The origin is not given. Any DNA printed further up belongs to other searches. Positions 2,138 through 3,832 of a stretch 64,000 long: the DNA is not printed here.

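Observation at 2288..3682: Full-length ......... intein inside a UDP-xylose-synthase-like gene, inserted in the RIFN|TYGPRM motif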

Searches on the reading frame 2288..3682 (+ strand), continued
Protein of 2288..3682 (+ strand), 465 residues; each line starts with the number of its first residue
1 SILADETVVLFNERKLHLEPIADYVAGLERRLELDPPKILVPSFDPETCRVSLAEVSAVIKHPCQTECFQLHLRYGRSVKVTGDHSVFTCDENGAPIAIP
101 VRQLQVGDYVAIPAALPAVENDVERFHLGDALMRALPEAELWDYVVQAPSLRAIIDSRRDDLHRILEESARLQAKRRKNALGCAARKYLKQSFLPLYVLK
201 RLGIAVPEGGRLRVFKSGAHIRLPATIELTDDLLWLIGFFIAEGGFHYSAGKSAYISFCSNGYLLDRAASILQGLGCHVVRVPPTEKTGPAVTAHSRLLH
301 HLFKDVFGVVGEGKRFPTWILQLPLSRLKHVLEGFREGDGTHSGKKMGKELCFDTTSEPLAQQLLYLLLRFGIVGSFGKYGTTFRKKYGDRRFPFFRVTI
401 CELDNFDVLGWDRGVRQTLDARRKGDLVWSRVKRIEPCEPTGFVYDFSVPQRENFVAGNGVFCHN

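Call 25: find_related_loci(query=A2, collection=genome_contigs, flank=4000)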
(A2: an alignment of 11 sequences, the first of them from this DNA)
Query A2 (465 aa) in genome_contigs; peptide patterns used: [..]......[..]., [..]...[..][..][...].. (x = any residue, [..] = any of these).
326 stretches matched a pattern; 255 encode a relative of the query (tblastn E <= 1e-3); the best 80 are kept; 80 distinct loci.
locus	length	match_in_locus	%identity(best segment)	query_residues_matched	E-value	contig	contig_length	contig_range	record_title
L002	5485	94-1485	64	1-465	0e+0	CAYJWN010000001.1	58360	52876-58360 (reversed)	MAG TPA_asm: uncultured Planctomycetales bacterium isolate ERP125453_co1_486 genome assembly, contig: NODE_342_length_58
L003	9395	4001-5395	61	1-465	0e+0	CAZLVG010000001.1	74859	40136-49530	MAG TPA_asm: uncultured Candidatus Saccharibacteria bacterium isolate SRP141376_co1_332 genome assembly, contig: NODE_89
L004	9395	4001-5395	55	1-465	0e+0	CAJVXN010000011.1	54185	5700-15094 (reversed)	TPA_asm: uncultured bacterium isolate DRR093005_bin.42_MetaBAT_v2.12.1_MAG genome assembly, contig: NODE_270_length_5418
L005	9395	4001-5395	52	1-465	6e-176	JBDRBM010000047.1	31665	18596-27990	MAG: Candidatus Omnitrophota bacterium isolate MEGAHIT-group-1.126 k141_1375545, whole genome shotgun sequence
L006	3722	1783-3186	53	1-465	1e-179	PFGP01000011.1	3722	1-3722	MAG: Candidatus Omnitrophica bacterium CG12_big_fil_rev_8_21_14_0_65_43_15 CG12_8_21_14_0.65_scaffold_13408_c, whole gen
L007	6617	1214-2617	53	1-465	4e-172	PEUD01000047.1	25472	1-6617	MAG: Candidatus Omnitrophica bacterium CG02_land_8_20_14_3_00__42_8 CG02_land_8_20_14_3.00_150_scaffold_860_c, whole gen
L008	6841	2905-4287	55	1-465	6e-170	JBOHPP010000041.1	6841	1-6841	MAG: Candidatus Rokuibacteriota bacterium isolate M3-S_metawrap_bin.167 k127_2091882, whole genome shotgun sequence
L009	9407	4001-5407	52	1-465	4e-166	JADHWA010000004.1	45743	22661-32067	MAG: Candidatus Omnitrophota bacterium isolate BS750m-G15 BS-750m-C639, whole genome shotgun sequence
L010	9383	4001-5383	54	1-465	4e-163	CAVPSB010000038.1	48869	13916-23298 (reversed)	MAG: uncultured Candidatus Rokubacteria bacterium isolate MFD10007.bin.2.196 genome assembly, contig: contig_67194, whol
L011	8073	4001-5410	53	1-465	2e-163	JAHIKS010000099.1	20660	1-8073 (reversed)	MAG: Candidatus Altiarchaeota archaeon isolate KR13_N1.mb.66 KR13_N1.mb.66_k141_153996, whole genome shotgun sequence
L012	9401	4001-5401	55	1-465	2e-162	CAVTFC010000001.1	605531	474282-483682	MAG: uncultured Candidatus Rokubacteria bacterium isolate MFD00962.bin.2.190 genome assembly, contig: contig_10962, whol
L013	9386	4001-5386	54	1-465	5e-160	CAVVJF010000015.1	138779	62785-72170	MAG: uncultured Candidatus Rokubacteria bacterium isolate MFD04850.bin.2.326 genome assembly, contig: contig_35829, whol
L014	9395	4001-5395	49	1-465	6e-160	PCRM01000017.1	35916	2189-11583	MAG: Candidatus Nealsonbacteria bacterium CG23_combo_of_CG06-09_8_20_14_all_40_13 CG23_scaffold_197_c, whole genome shot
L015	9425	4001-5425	53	1-465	6e-158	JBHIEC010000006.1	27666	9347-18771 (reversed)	MAG: Anaerolineae bacterium isolate b3.sp2_bin.41 NODE_380_length_27666_cov_8.832567, whole genome shotgun sequence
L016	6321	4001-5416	49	1-465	7e-153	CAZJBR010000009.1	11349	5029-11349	MAG TPA_asm: uncultured Methanosarcinales archaeon isolate binchicken_co38_212 genome assembly, contig: NODE_12141_lengt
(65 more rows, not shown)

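Call 39: search_dna_similar(query=window:2288-3682:+, collection=phages, mode=protein, max_rows=10)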
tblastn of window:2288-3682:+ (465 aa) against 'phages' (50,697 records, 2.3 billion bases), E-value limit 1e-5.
No match.

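Call 44: predict_structure(alignment_id=A2)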
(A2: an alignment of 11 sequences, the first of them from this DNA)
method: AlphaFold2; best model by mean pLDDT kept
length: 465 residues; sequences in the alignment: 11
mean_pLDDT: 89.0   pTM: 0.88
mean pLDDT of the five models: 89.0, 88.0, 87.4, 83.3, 83.1
residues with pLDDT >= 90: 308; 70-90: 129; 50-70: 21; < 50: 7
segments of 3 or more residues with pLDDT < 50: 342-346
pLDDT, mean of each block of 10 residues (from residue 1): 96 93 93 82 94 95 96 95 95 90 96 94 94 91 93 93 89 75 88 94 93 74 93 96 89 87 94 93 87 92 92 87 94 84 53 86 92 90 75 86 73 72 90 97 95 93 92
secondary structure, 60 per line:
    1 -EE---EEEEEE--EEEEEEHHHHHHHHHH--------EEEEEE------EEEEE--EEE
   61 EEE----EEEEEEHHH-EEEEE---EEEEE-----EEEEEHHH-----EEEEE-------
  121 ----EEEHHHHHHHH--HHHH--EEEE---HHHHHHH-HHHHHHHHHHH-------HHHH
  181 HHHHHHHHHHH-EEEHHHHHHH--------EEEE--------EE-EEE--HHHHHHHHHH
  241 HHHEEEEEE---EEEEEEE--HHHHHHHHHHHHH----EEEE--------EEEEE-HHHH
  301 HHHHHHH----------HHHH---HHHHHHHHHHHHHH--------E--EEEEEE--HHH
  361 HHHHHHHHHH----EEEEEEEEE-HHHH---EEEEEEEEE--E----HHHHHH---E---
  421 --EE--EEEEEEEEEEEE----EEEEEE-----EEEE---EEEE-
elements in order: E7-12 E15-20 H21-30 E39-44 E51-55 E58-63 E68-73 E78-82 E86-90 E96-100 E109-113 E125-127 H128-135 H138-141 E144-147 H151-157 H159-169 H177-191 E193-195 H196-202 E211-214 E226-228 H231-243 E244-249 E253-259 H262-274 E279-282 E291-295 H297-307 H318-321 H325-338 E350-355 H358-370 E375-383 H385-388 E392-400 H408-413 E427-438 E443-448 E454-457 E461-464

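Call 46: fold_search(model_id=the predicted structure, library=pdb)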
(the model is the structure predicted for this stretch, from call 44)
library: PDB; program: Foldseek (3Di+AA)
matches with E <= 10: 511; with E <= 0.001: 78
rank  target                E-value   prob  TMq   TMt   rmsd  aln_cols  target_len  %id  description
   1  2cw7                  3.8e-30  1.00  0.71  0.62   9.6       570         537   23  Crystal structure of intein homing endonuclease II (released 2006-04-18)
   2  7qsu                  1.0e-18  1.00  0.61  0.76   6.0       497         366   17  Crystal structure of homing endonuclease-associated TliVMA intein (C1A, d333-339) (released 2022-03-30)
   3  7qss                  8.5e-18  1.00  0.63  0.67   5.6       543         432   16  Crystal structure of homing endonuclease-associated TliVMA intein (C1A) (released 2022-03-30)
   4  7qst                  3.2e-16  1.00  0.54  0.67   8.0       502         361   16  Crystal structure of homing endonuclease-associated PhoVMA intein (C1A) (released 2022-03-30)
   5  1dq3                  6.6e-14  1.00  0.33  0.34  15.9       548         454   14  CRYSTAL STRUCTURE OF AN ARCHAEAL INTEIN-ENCODED HOMING ENDONUCLEASE PI-PFUI (released 2000-07-05)
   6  1ef0_A                5.0e-11  1.00  0.42  0.45  25.5       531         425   11  CRYSTAL STRUCTURE OF PI-SCEI MINIPRECURSOR (released 2000-06-07)
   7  1vde_B                5.3e-11  1.00  0.38  0.40  26.9       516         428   11  PI-SCEI, A HOMING ENDONUCLEASE WITH PROTEIN SPLICING ACTIVITY (released 1998-04-08)
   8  1vde_A                6.4e-10  1.00  0.39  0.41  26.6       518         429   10  PI-SCEI, A HOMING ENDONUCLEASE WITH PROTEIN SPLICING ACTIVITY (released 1998-04-08)
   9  1jva_B                7.9e-09  1.00  0.40  0.43  25.1       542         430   10  CRYSTAL STRUCTURE OF THE VMA1-DERIVED ENDONUCLEASE BEARING THE N AND C EXTEIN PROPEPTIDES (released 2002-08-29)
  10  1um2_B                4.4e-08  1.00  0.44  0.48  25.7       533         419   11  Crystal Structure of the Vma1-Derived Endonuclease with the Ligated Extein Segment (released 2004-09-22)
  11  1lws_A                5.2e-08  1.00  0.41  0.44  27.5       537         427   13  Crystal structure of the intein homing endonuclease PI-SceI bound to its recognition sequence (released 2002-09-27)
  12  1um2_A                5.5e-08  1.00  0.42  0.46  25.5       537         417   12  Crystal Structure of the Vma1-Derived Endonuclease with the Ligated Extein Segment (released 2004-09-22)
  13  1jva_A                1.1e-07  1.00  0.37  0.39  26.6       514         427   10  CRYSTAL STRUCTURE OF THE VMA1-DERIVED ENDONUCLEASE BEARING THE N AND C EXTEIN PROPEPTIDES (released 2002-08-29)
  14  5o9i_B                1.6e-07  1.00  0.22  0.56   4.3       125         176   24  Crystal structure of transcription factor IIB Mvu mini-intein (released 2017-11-01)
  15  1dfa                  1.6e-07  1.00  0.46  0.52   8.9       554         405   11  CRYSTAL STRUCTURE OF PI-SCEI IN C2 SPACE GROUP (released 1999-12-08)
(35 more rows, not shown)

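Call 59: search_protein_representatives(protein=window:2288-3682:+)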
Query: 465 residues. Proteins with E-value up to 0.001 (for the whole library): 2652; up to 1e-10: 572; up to 1e-30: 70. The best 150 are listed.
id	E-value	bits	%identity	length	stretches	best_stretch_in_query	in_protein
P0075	2.4e-147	508.2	51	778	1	1-465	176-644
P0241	1.9e-117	409.6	45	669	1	3-465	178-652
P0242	3.1e-90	319.9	42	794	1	41-465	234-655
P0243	1.7e-84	300.9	37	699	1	1-465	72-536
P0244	1.9e-75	271.1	37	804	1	1-465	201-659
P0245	2.0e-73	264.4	38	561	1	42-465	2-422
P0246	8.1e-73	262.4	42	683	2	226-465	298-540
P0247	7.3e-65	236.2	44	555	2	214-465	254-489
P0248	1.2e-63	232.2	48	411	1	194-465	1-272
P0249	2.9e-60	221.0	32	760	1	2-465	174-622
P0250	1.5e-57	212.1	44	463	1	1-272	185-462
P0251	8.4e-54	199.7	28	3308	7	4-461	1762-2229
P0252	4.2e-52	194.1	34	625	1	10-465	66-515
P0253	1.3e-51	192.5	32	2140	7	39-379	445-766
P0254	3.4e-51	191.1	31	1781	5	32-380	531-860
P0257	2.5e-50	188.3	32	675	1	1-464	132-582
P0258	2.4e-49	185.0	33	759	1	36-465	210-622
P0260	1.3e-47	179.3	32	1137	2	1-463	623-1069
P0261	4.3e-46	174.3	31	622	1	1-465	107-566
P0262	1.1e-44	169.7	29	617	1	1-465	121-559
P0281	2.0e-37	145.7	29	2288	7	212-380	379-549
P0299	1.1e-33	133.4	30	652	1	1-464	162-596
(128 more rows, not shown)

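Call 60: search_protein_families(library=pfam, proteins=[P0243, P0244, P0249, P0252, P0257, P0258, P0261, P0262, P0299, P0260], max_evalue=0.00001)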
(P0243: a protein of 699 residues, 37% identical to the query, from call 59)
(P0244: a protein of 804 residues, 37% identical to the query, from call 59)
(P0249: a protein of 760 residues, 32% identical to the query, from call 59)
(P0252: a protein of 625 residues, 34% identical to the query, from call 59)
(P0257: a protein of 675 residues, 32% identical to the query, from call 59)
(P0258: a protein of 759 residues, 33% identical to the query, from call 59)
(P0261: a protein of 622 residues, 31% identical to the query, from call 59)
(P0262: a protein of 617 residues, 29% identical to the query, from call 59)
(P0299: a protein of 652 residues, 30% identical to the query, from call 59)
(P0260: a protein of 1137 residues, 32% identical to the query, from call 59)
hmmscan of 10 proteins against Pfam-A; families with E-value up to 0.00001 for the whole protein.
P0243 (699 aa): 4 families
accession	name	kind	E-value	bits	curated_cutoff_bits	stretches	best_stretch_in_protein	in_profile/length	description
PF16363.11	GDP_Man_Dehyd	-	1.1e-35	124.1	27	2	1-71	109-182/332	GDP-mannose 4,6 dehydratase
PF01370.27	Epimerase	-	1.6e-27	96.9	20.9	2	1-92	98-190/240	NAD dependent epimerase/dehydratase family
PF14890.11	Intein_splicing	-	2.3e-23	83.2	35.8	1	91-536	11-155/155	Intein splicing domain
PF14528.11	LAGLIDADG_3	-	8.9e-12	45.5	22.5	1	398-467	4-66/82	LAGLIDADG-like domain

P0244 (804 aa): 5 families
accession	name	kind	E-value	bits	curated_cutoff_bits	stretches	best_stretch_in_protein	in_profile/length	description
PF01370.27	Epimerase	-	8.2e-25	88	20.9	1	27-200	1-171/240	NAD dependent epimerase/dehydratase family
PF14890.11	Intein_splicing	-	1.5e-19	70.7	35.8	1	251-659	32-155/155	Intein splicing domain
PF16363.11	GDP_Man_Dehyd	-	1.3e-11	45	27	1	28-200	1-182/332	GDP-mannose 4,6 dehydratase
PF01073.25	3Beta_HSD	-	5e-08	32.8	22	1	29-182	2-156/280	3-beta hydroxysteroid dehydrogenase/isomerase family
PF14528.11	LAGLIDADG_3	-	8.4e-08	32.8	22.5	0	429-478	6-55/82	LAGLIDADG-like domain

P0249 (760 aa): 8 families
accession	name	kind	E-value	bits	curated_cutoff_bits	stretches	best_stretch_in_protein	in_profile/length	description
PF16363.11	GDP_Man_Dehyd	-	1.6e-51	176.2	27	2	4-173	1-183/332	GDP-mannose 4,6 dehydratase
PF01370.27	Epimerase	-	1.4e-45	156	20.9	2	3-172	1-171/240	NAD dependent epimerase/dehydratase family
PF14890.11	Intein_splicing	-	8.7e-18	65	35.8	1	219-622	34-155/155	Intein splicing domain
PF07993.18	NAD_binding_4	-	1.4e-11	44.5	20.1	1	60-170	84-204/258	Male sterility protein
PF01073.25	3Beta_HSD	-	5.8e-11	42.4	22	1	4-155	1-158/280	3-beta hydroxysteroid dehydrogenase/isomerase family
PF02719.21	Polysacc_synt_2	-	3.9e-08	33.3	20.2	1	3-111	1-124/293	Polysaccharide biosynthesis protein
PF14528.11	LAGLIDADG_3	-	4.2e-08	33.8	22.5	1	487-550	4-64/82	LAGLIDADG-like domain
PF04321.23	RmlD_sub_bind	-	5.9e-07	29.3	27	1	1-173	1-154/287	RmlD substrate binding domain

P0252 (625 aa): 2 families
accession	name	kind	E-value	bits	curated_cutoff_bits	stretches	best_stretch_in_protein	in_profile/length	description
PF14890.11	Intein_splicing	-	3e-22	79.5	35.8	1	67-515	3-155/155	Intein splicing domain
PF14528.11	LAGLIDADG_3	-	1.3e-09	38.6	22.5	1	374-434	5-64/82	LAGLIDADG-like domain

P0257 (675 aa): 2 families
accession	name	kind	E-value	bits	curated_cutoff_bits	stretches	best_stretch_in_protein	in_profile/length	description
PF14890.11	Intein_splicing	-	1.6e-22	80.4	35.8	1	177-581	30-153/155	Intein splicing domain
PF14528.11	LAGLIDADG_3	-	1.1e-13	51.6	22.5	1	440-502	6-65/82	LAGLIDADG-like domain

P0258 (759 aa): 5 families
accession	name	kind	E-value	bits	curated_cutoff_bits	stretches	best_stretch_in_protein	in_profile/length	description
PF16363.11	GDP_Man_Dehyd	-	8.6e-40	137.6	27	2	5-186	1-190/332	GDP-mannose 4,6 dehydratase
PF01370.27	Epimerase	-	1.9e-39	136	20.9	2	4-178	1-171/240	NAD dependent epimerase/dehydratase family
PF14890.11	Intein_splicing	-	1.1e-16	61.4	35.8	1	228-622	37-155/155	Intein splicing domain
PF01073.25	3Beta_HSD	-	4.7e-08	32.8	22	1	5-159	1-156/280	3-beta hydroxysteroid dehydrogenase/isomerase family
PF14528.11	LAGLIDADG_3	-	7.3e-08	33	22.5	1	487-549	4-63/82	LAGLIDADG-like domain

P0261 (622 aa): 2 families
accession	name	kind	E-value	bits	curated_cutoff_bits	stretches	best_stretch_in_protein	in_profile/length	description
PF14890.11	Intein_splicing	-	7.9e-21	74.9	35.8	1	117-566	3-155/155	Intein splicing domain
PF14528.11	LAGLIDADG_3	-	3.9e-11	43.5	22.5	0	424-474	4-55/82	LAGLIDADG-like domain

P0262 (617 aa): 2 families
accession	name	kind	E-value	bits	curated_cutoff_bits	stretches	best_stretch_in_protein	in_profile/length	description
PF14890.11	Intein_splicing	-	4.4e-23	82.2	35.8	1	135-555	7-152/155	Intein splicing domain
PF14528.11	LAGLIDADG_3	-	1.1e-08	35.7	22.5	0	423-471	5-55/82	LAGLIDADG-like domain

P0299 (652 aa): 2 families
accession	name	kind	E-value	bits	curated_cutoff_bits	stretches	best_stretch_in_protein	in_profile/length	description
PF14890.11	Intein_splicing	-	8.7e-20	71.5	35.8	1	179-595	12-153/155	Intein splicing domain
PF14528.11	LAGLIDADG_3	-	7.3e-06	26.6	22.5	0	456-508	4-55/82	LAGLIDADG-like domain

P0260 (1137 aa): 2 families
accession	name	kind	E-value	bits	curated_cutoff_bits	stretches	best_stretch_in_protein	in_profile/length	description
PF14890.11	Intein_splicing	-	4.9e-45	153.5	35.8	2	94-532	20-155/155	Intein splicing domain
PF14528.11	LAGLIDADG_3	-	1.2e-25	89.9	22.5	2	297-386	3-82/82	LAGLIDADG-like domain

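Call 62: list_cluster_members(proteins=[P0125, P0129, P0131, P0132, P0136, P0142, P0007, P0012, P0027, P0047])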
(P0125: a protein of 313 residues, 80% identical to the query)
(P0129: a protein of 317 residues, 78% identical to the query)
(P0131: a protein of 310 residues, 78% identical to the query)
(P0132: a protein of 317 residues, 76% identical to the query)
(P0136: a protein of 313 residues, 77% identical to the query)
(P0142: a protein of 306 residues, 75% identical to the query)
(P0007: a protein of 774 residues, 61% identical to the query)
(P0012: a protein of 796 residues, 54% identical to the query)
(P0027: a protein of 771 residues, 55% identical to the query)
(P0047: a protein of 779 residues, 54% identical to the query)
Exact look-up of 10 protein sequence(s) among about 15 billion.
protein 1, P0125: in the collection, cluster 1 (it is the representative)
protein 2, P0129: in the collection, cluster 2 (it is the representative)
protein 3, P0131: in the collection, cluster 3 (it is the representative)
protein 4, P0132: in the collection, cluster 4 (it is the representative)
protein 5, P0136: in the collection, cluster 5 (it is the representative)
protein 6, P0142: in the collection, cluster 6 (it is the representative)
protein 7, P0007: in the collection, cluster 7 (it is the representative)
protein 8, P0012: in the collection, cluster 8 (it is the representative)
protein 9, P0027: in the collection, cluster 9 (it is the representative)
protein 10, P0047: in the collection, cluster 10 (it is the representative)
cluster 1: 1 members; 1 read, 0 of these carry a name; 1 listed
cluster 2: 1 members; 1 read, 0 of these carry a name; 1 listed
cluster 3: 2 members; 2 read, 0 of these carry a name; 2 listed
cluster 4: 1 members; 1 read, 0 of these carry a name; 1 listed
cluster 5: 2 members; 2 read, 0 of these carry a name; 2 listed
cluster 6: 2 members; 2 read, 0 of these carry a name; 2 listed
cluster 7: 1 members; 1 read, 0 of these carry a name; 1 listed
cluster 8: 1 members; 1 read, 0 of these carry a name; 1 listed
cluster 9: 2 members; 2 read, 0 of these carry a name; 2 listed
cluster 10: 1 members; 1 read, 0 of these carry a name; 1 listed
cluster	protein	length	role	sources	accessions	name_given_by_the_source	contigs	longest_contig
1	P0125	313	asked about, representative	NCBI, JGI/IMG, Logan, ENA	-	-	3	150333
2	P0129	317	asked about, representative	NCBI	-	-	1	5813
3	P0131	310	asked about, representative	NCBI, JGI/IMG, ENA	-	-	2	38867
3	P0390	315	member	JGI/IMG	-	-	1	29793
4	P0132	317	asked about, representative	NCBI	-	-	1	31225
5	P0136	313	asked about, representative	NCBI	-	-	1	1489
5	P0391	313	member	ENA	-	-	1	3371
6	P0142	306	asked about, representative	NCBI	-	-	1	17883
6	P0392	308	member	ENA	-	-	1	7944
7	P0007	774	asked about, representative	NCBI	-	-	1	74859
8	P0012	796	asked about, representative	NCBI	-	-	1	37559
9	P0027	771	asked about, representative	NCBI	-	-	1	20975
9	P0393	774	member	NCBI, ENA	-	-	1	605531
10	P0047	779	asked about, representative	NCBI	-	-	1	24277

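Call 63: find_related_loci(query=A2, collection=viral_contigs, flank=3000)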
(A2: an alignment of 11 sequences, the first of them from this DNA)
Query A2 (465 aa) in viral_contigs; peptide patterns used: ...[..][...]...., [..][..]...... (x = any residue, [..] = any of these).
23 stretches matched a pattern; 3 encode a relative of the query (tblastn E <= 1e-3); 3 distinct loci.
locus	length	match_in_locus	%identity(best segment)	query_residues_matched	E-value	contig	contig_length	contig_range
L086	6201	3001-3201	29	35-104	3e-7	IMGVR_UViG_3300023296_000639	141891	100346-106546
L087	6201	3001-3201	29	35-104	3e-7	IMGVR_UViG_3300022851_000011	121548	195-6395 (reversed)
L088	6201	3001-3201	29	35-104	3e-7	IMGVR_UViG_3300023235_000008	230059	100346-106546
